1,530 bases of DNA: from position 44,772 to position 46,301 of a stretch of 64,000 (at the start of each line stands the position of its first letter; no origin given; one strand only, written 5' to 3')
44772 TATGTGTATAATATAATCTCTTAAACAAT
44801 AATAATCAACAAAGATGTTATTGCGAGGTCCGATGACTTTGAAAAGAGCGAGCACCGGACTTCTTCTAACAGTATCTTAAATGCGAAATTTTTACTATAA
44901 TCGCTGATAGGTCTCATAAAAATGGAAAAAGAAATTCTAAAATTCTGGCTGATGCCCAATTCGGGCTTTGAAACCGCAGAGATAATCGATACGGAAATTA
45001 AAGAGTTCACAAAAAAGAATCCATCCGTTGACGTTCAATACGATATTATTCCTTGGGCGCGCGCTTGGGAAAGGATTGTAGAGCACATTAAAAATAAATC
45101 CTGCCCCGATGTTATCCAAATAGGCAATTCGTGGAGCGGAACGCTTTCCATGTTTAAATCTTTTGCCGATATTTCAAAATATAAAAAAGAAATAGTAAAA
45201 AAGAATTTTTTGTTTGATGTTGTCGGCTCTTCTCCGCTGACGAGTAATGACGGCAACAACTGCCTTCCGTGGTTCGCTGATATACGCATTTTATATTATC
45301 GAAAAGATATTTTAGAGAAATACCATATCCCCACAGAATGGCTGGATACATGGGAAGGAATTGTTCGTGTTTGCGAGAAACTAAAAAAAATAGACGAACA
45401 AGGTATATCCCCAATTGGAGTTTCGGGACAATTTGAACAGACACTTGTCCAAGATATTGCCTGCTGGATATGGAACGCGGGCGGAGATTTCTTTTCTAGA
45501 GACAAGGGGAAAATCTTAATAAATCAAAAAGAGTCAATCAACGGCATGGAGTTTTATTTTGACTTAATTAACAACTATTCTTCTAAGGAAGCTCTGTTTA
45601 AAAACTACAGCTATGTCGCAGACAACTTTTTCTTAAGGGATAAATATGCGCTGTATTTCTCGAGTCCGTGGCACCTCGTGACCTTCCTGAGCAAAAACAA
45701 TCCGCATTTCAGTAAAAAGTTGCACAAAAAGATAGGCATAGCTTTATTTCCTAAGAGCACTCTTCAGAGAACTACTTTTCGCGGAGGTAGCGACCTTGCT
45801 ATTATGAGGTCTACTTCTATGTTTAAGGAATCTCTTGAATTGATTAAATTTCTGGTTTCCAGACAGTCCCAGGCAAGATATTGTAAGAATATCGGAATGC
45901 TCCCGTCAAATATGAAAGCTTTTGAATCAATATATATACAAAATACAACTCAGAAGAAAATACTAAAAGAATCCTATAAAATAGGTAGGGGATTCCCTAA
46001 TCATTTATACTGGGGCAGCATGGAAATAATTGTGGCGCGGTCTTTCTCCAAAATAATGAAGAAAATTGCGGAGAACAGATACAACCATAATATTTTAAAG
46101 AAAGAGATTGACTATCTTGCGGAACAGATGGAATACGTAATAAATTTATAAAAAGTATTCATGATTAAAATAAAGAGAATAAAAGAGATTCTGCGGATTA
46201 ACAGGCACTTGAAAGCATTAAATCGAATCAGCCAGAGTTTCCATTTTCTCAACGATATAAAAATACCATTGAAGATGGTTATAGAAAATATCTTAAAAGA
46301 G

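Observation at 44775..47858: Inserted sensor module: signal-peptide-less SBP-like protein + cytoplasmic GAF-GGDEF cyclase, bracketed by 40-bp direct repeats duplicating the cmk promoter/leader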

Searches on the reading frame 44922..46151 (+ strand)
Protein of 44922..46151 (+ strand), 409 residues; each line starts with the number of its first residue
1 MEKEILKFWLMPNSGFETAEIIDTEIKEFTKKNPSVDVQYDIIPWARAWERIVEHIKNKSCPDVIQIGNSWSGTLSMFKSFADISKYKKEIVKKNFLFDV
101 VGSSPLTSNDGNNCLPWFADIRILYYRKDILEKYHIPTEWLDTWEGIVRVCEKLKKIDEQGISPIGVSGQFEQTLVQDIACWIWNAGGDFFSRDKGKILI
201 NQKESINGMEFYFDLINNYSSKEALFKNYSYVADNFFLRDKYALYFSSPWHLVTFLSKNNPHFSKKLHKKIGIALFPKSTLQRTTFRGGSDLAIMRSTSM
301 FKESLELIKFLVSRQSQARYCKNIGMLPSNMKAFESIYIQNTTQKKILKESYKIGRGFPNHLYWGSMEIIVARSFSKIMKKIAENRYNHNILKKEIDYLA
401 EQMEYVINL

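Call 5: search_protein_families(library=pfam, proteins=[window:44922-46151:+], max_evalue=0.01)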
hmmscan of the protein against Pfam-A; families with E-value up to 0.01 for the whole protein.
window:44922-46151:+ (409 aa): 2 families
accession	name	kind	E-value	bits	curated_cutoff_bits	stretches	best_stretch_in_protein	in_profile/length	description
PF13416.11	SBP_bac_8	-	3.4e-23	83.3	27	1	26-342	3-274/279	Bacterial extracellular solute-binding protein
PF01547.30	SBP_bac_1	-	1.4e-20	74.9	26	1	20-318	6-307/307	Bacterial extracellular solute-binding protein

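Call 9: find_encoding_contigs(protein=window:44922-46151:+, flank=10000, max_places=10)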
Protein window:44922-46151:+ (409 aa): 6 contigs read that carry it; 3 places shown.
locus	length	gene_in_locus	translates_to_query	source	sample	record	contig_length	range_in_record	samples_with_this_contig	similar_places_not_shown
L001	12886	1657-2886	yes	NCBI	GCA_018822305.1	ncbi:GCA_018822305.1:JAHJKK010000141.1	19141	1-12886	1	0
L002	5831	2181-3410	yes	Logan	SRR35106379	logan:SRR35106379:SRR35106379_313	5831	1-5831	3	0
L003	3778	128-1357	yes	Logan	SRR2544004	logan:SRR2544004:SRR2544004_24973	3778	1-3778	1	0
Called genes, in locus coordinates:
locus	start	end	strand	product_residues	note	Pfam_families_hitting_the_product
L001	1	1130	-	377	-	PF01555:N6_N4_Mtase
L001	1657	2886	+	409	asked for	PF01547:SBP_bac_1, PF13416:SBP_bac_8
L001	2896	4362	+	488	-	PF00990:GGDEF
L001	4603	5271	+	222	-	PF02224:Cytidylate_kin, PF13189:Cytidylate_kin2, PF13238:AAA_18 (weak), PF01202:SKI (faint), PF13207:AAA_17 (weak)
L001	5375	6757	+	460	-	PF10396:TrmE_N, PF00350:Dynamin_N (faint), PF12631:MnmE_helical, PF00025:Arf (weak), PF00071:Ras (weak), PF01926:MMR_HSR1, PF02421:FeoB_N, PF10662:PduV-EutP (weak), +2 more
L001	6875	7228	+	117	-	PF05635:23S_rRNA_IVP, PF22296:bAvd (weak)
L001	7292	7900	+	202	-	PF01553:Acyltransferase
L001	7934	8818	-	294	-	PF07549:Sec_GG (weak), PF02355:SecD_SecF_C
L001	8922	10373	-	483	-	PF21760:SecD_1st, PF22599:SecDF_P1_head, PF02355:SecD_SecF_C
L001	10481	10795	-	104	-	PF02699:YajC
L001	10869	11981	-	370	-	PF01702:TGT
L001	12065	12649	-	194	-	-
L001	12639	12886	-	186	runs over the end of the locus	PF04542:Sigma70_r2, PF08281:Sigma70_r4_2, PF04545:Sigma70_r4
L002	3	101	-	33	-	?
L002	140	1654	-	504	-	PF04471:Mrr_cat (faint), PF01555:N6_N4_Mtase, PF22722:NA-iREase1 (weak)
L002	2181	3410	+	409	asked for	PF01547:SBP_bac_1, PF13416:SBP_bac_8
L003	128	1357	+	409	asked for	PF01547:SBP_bac_1, PF13416:SBP_bac_8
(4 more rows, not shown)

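Call 10: find_homologous_proteins(query=window:44922-46148:+)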
Query window:44922-46148:+ (409 aa): 71 proteins with E <= 0.001 among 2149 candidates.
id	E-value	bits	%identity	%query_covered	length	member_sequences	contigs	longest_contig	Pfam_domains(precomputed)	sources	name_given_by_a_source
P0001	1.5e-268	908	96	100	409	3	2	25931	PF13416.12,PF01547.31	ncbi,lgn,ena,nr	ncbi:extracellular solute-binding protein [bacterium]|nr:extracellular solute-binding protein [bacte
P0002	1.3e-221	754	79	100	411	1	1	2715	PF13416.12,PF01547.31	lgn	-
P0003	1.2e-82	296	37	100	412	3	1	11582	PF13416.12,PF01547.31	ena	-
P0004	8.2e-82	293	37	100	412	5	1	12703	PF13416.12,PF01547.31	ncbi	-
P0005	1.3e-81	293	36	100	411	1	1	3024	PF13416.12,PF01547.31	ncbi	-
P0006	1.4e-75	273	34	98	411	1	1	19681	PF13416.12,PF01547.31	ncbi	-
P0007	4.8e-75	271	35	99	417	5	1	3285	PF13416.12,PF01547.31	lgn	-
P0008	6.3e-75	271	34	99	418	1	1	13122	PF13416.12,PF01547.31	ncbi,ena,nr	ncbi:MAG: hypothetical protein AMJ78_07660 [Omnitrophica WOR_2 bacterium SM23_29]|nr:MAG: hypothetic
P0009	9.8e-75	270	34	98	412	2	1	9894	PF13416.12,PF01547.31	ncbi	-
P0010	3.6e-74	268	35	98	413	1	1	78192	PF13416.12,PF01547.31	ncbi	ncbi:MAG: extracellular solute-binding protein [bacterium]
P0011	3.7e-72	262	34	98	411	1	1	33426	PF13416.12,PF01547.31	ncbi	ncbi:MAG: extracellular solute-binding protein [bacterium]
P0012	3.7e-71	258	35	99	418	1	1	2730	PF13416.12,PF01547.31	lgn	-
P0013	7.4e-71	257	34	100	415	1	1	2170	PF13416.12,PF01547.31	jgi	-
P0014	1.8e-70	256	35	93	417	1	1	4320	PF13416.12,PF01547.31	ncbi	ncbi:MAG: extracellular solute-binding protein [bacterium]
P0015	3.6e-70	255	33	98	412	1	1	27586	PF13416.12,PF01547.31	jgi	jgi:multiple sugar transport system substrate-binding protein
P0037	4.2e-58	215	30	98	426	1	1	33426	PF13416.12,PF01547.31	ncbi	ncbi:MAG: extracellular solute-binding protein [bacterium]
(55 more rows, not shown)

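Call 12: find_encoding_contigs(protein=P0004, flank=6000, max_places=2)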
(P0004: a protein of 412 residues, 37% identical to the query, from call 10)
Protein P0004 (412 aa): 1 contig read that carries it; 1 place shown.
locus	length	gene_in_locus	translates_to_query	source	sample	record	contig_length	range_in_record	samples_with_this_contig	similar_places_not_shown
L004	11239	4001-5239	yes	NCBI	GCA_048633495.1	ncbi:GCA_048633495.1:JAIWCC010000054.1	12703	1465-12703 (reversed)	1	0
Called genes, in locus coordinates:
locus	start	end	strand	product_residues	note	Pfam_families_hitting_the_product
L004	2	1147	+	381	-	?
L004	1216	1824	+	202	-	PF07963:N_methyl (faint)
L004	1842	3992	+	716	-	-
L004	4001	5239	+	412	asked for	PF01547:SBP_bac_1, PF13416:SBP_bac_8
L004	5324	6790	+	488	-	PF01590:GAF (faint), PF13492:GAF_3, PF00990:GGDEF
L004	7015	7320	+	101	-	PF06165:GH94_b-supersand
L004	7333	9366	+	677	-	PF06165:GH94_b-supersand, PF17167:Glyco_hydro_94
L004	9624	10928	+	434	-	PF03198:Glyco_hydro_72 (faint), PF02836:Glyco_hydro_2_C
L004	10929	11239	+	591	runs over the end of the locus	?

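Call 13: find_encoding_contigs(protein=P0008, flank=6000, max_places=2)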
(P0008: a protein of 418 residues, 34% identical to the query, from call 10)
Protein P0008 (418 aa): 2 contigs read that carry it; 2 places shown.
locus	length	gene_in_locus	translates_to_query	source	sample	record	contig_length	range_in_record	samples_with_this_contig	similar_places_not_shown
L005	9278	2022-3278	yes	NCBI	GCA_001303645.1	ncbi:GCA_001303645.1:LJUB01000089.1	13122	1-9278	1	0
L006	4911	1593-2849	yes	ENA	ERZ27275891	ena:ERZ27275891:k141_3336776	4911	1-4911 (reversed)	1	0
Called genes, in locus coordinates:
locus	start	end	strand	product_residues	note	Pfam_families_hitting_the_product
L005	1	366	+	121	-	PF18693:TRAM_2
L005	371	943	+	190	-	PF01066:CDP-OH_P_transf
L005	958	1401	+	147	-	PF04608:PgpA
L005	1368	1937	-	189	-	PF02834:LigT_PEase, PF10469:AKAP7_NLS, PF13563:2_5_RNA_ligase2, PF02834:LigT_PEase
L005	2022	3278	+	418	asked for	PF01547:SBP_bac_1, PF13416:SBP_bac_8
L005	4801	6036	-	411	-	PF00994:MoCF_biosynth, PF18146:CinA_KH, PF02464:CinA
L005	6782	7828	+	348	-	PF00154:RecA_N, PF08423:Rad51, PF06745:ATPase (weak), PF27531:MT3502_N (weak), PF21096:RecA_C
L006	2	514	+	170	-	?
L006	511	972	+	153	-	PF04608:PgpA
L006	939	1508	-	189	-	PF02834:LigT_PEase, PF10469:AKAP7_NLS, PF13563:2_5_RNA_ligase2, PF02834:LigT_PEase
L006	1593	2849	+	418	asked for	PF01547:SBP_bac_1, PF13416:SBP_bac_8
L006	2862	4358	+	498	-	PF01590:GAF (faint), PF13185:GAF_2 (faint), PF13492:GAF_3, PF00990:GGDEF, PF24898:GGDEF_GdpP (weak)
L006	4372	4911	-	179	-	?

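Call 14: find_encoding_contigs(protein=P0010, flank=6000, max_places=2)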
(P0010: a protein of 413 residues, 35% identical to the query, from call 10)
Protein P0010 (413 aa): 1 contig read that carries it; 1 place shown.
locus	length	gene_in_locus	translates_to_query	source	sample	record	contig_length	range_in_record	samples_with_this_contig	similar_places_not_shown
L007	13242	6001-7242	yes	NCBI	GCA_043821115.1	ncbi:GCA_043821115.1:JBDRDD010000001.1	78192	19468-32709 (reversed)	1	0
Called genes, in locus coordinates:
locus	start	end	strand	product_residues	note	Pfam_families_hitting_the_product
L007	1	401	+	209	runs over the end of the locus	PF09335:VTT_dom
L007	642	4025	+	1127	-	PF08448:PAS_4, PF08448:PAS_4, PF13426:PAS_9, PF13426:PAS_9, PF13426:PAS_9, PF00989:PAS, PF08448:PAS_4, PF08447:PAS_3, +15 more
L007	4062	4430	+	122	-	PF00072:Response_reg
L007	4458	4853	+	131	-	PF00072:Response_reg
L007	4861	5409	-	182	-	PF01810:LysE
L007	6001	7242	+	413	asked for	PF01547:SBP_bac_1, PF13416:SBP_bac_8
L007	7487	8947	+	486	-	PF01425:Amidase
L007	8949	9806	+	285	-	-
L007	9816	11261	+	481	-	PF02934:GatB_N, PF02637:GatB_Yqey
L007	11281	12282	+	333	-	PF02424:ApbE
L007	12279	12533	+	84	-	PF14209:DUF4321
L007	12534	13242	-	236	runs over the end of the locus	PF13623:SurA_N_2, PF13624:SurA_N_3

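Call 15: find_encoding_contigs(protein=P0015, flank=8000, max_places=2)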
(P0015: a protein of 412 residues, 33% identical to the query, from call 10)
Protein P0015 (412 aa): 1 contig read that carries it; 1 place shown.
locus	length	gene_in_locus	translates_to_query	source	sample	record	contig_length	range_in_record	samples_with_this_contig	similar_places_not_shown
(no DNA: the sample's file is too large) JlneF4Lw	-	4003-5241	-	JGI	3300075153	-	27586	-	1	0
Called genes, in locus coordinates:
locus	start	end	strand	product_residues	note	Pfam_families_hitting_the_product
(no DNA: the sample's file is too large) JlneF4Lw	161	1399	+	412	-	PF01547:SBP_bac_1, PF13416:SBP_bac_8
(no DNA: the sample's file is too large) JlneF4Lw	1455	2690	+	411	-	PF01547:SBP_bac_1, PF13416:SBP_bac_8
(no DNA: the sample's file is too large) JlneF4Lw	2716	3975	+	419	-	PF01547:SBP_bac_1, PF13416:SBP_bac_8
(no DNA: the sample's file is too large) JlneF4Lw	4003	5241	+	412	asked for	PF01547:SBP_bac_1, PF13416:SBP_bac_8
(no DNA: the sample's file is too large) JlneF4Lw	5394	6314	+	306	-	PF01063:Aminotran_4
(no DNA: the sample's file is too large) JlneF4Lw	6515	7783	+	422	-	PF19425:Csd3_N2, PF01551:Peptidase_M23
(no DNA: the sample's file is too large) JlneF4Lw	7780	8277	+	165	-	-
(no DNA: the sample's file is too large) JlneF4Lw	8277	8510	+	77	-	-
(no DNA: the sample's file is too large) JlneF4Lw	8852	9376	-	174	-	PF04191:PEMT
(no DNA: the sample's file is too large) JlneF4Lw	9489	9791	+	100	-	PF02575:YbaB_DNA_bd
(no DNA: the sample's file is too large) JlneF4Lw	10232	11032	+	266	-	PF00459:Inositol_P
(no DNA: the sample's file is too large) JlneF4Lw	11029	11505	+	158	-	-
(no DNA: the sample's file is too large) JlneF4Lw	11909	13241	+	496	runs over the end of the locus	PF01565:FAD_binding_4, PF02913:FAD-oxidase_C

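Call 21: find_encoding_contigs(protein=P0001, flank=8000, max_places=3)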
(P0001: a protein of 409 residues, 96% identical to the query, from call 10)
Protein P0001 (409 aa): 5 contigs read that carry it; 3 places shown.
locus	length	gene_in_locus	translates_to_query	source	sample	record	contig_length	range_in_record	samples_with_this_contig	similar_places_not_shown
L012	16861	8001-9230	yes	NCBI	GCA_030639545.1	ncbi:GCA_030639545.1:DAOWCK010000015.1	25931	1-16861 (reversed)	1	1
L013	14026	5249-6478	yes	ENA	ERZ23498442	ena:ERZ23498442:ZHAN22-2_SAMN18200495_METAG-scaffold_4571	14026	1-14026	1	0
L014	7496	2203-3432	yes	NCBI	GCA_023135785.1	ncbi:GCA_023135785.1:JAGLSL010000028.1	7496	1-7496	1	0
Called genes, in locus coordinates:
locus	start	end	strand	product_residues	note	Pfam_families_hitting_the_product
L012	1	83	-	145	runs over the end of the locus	PF02643:DUF192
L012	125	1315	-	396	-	PF00245:Alk_phosphatase, PF01676:Metalloenzyme (weak)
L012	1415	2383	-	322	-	PF01595:CNNM, PF00571:CBS (weak)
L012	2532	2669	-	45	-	PF21748:UPF0150 (weak)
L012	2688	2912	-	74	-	PF07927:HicA_toxin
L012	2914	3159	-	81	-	PF21748:UPF0150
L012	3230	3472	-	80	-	PF21742:DUF6868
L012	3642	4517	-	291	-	PF00565:SNase (weak), PF14520:HHH_5 (faint), PF12836:HHH_3, PF00633:HHH (faint)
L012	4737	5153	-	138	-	PF20475:DUF6717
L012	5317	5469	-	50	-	-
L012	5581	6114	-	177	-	-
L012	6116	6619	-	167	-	-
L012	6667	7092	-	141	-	-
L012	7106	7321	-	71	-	PF12838:Fer4_7 (faint), PF12797:Fer4_2 (weak), PF12837:Fer4_6 (weak), PF00037:Fer4 (weak)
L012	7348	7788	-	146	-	PF00383:dCMP_cyt_deam_1, PF14437:MafB19-deam, PF14439:Bd3614-deam (weak)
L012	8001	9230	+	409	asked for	PF01547:SBP_bac_1, PF13416:SBP_bac_8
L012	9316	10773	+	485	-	PF00990:GGDEF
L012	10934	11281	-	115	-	-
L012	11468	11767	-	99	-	PF20619:DUF6804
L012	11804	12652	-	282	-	-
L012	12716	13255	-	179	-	-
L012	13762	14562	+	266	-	PF02224:Cytidylate_kin, PF13189:Cytidylate_kin2 (weak), PF13238:AAA_18 (faint), PF13207:AAA_17 (weak), PF02224:Cytidylate_kin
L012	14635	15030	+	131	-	PF05635:23S_rRNA_IVP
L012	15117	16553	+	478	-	PF10396:TrmE_N, PF12631:MnmE_helical, PF00025:Arf (weak), PF00009:GTP_EFTU (weak), PF00071:Ras (weak), PF01926:MMR_HSR1, PF02421:FeoB_N, PF08477:Roc (weak), +3 more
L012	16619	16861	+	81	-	?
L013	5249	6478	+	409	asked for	PF01547:SBP_bac_1, PF13416:SBP_bac_8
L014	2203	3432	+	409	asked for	PF01547:SBP_bac_1, PF13416:SBP_bac_8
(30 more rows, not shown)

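Call 22: find_encoding_contigs(protein=P0002, flank=8000, max_places=3)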
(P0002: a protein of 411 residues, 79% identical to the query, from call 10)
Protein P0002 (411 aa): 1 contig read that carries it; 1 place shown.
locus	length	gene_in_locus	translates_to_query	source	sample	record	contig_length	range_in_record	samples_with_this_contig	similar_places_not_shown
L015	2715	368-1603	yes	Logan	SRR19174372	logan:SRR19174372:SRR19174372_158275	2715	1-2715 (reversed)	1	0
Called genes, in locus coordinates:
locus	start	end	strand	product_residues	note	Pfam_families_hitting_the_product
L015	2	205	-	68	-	?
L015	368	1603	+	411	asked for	PF01547:SBP_bac_1, PF13416:SBP_bac_8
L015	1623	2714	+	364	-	?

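Call 33: search_solved_structures(query=window:44922-46148:+, max_evalue=0.001)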
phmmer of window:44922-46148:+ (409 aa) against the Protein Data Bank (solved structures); distinct sequences matched with E-value up to 0.001: 45.
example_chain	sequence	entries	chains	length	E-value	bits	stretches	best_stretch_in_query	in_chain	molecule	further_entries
7x0i_A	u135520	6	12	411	9.5e-53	182.7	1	6-384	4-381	CbpB | CpbB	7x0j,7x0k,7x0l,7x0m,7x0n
7c6f_A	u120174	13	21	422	2.6e-42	148.3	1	4-398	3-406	Sugar ABC transporter, periplasmic sugar-binding protein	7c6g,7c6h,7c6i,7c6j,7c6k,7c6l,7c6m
7c63_A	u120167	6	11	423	2.9e-42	148.2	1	4-398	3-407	Sugar ABC transporter, periplasmic sugar-binding protein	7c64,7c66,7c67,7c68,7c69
7c71_A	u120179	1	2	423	1e-41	146.3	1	4-398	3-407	Sugar ABC transporter, periplasmic sugar-binding protein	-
7c6x_A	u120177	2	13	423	2.5e-40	141.8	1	4-398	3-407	Sugar ABC transporter, periplasmic sugar-binding protein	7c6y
7c6z_A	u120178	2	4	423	2.6e-40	141.8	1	4-398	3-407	Sugar ABC transporter, periplasmic sugar-binding protein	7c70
5ysb_A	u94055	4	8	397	5.6e-26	94.5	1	4-404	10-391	Lin1841 protein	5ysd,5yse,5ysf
3uor_A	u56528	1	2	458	8.1e-22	80.8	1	5-398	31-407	ABC transporter sugar binding protein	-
6dtq_A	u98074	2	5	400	1.6e-21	79.8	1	18-334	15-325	maltose-binding protein MalE3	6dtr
1eu8_A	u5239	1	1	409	4.3e-15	58.7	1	26-353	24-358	TREHALOSE/MALTOSE BINDING PROTEIN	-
5ci5_A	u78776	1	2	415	3.3e-13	52.5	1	114-352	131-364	Extracellular solute-binding protein family 1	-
6jb0_A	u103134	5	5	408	1e-11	47.5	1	63-330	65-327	ABC transporter, periplasmic substrate-binding protein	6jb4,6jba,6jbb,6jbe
6jaz_A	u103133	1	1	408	2.6e-11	46.2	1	63-330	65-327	ABC transporter, periplasmic substrate-binding protein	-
7nbz_A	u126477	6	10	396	3.2e-11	45.9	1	112-336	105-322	Sulfoquinovosyl binding protein | Sulfoquinovosyl glycerol-binding protein SmoF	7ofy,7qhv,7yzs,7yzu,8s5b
6j9w_A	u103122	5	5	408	3.6e-11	45.8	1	63-330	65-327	ABC transporter, periplasmic substrate-binding protein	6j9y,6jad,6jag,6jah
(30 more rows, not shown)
